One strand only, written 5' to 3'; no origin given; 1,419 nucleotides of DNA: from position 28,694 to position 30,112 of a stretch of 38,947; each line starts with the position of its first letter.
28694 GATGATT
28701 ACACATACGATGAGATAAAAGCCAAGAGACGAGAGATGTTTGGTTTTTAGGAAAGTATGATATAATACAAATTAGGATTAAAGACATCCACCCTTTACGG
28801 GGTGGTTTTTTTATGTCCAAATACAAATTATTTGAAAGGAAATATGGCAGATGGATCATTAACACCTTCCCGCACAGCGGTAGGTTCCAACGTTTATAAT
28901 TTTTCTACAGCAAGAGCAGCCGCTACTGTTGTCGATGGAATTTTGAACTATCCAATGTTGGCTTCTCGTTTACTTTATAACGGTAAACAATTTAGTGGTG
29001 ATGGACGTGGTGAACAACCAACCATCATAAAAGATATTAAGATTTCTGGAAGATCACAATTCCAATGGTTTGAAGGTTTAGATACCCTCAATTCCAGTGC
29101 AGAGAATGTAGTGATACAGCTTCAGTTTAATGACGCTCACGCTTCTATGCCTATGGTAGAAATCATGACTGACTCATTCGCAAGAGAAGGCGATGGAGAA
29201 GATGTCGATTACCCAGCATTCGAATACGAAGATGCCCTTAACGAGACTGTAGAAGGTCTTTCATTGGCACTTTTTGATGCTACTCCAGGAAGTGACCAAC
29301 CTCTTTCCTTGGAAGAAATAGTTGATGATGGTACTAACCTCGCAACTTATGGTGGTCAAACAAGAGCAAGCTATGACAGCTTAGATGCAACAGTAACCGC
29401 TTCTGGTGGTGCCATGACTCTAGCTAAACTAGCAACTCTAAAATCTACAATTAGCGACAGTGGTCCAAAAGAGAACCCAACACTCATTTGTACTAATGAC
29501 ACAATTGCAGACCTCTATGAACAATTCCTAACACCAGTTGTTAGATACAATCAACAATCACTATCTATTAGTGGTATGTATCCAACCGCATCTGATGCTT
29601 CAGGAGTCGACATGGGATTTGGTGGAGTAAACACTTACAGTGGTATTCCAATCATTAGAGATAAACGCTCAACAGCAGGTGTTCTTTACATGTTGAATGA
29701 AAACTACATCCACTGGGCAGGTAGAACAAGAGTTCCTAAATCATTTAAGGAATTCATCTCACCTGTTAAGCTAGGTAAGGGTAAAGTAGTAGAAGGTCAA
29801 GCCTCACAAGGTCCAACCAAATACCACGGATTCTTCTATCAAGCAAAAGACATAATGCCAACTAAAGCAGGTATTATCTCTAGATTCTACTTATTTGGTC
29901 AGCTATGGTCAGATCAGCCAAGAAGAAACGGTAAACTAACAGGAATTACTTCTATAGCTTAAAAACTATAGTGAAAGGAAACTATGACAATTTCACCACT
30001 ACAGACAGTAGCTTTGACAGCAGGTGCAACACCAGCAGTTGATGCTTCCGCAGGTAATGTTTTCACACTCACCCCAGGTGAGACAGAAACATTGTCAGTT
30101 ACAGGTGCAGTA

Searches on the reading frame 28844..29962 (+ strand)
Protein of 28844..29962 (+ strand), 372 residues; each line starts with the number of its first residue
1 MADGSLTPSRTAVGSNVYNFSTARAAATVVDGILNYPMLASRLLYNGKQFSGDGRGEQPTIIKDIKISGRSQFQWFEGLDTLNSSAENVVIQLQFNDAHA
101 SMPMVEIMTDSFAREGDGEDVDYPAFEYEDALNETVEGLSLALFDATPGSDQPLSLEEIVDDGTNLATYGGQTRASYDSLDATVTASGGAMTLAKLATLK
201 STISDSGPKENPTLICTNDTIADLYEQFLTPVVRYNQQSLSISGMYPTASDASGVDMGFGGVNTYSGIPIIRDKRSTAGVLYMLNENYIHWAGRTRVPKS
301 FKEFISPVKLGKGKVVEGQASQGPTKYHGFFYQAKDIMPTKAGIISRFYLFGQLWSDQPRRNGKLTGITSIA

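Call 20: search_protein_families(library=phrogs, proteins=[window:28844-29962:+])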
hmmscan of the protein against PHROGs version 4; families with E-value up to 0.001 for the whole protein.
window:28844-29962:+ (372 aa): 1 family
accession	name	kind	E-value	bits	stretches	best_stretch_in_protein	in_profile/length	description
phrog_9953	-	head and packaging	2e-17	64.6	1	22-367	17-328/329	major head protein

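Call 92: find_encoding_contigs(protein=window:28844-29962:+, flank=3000, max_places=4)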
Protein window:28844-29962:+ (372 aa): 4 contigs read that carry it; 1 place shown.
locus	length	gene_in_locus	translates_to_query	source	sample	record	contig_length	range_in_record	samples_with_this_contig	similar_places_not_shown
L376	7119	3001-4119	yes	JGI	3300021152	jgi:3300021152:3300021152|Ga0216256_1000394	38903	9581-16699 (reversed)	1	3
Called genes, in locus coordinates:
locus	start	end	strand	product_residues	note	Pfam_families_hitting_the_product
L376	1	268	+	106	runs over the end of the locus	-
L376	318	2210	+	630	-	-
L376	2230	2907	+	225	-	-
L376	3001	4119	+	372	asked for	-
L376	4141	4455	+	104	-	-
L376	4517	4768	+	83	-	-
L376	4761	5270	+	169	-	PF27881:CRWN_N (faint)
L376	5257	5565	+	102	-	-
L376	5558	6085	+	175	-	-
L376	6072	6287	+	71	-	-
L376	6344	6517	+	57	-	-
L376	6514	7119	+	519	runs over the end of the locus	-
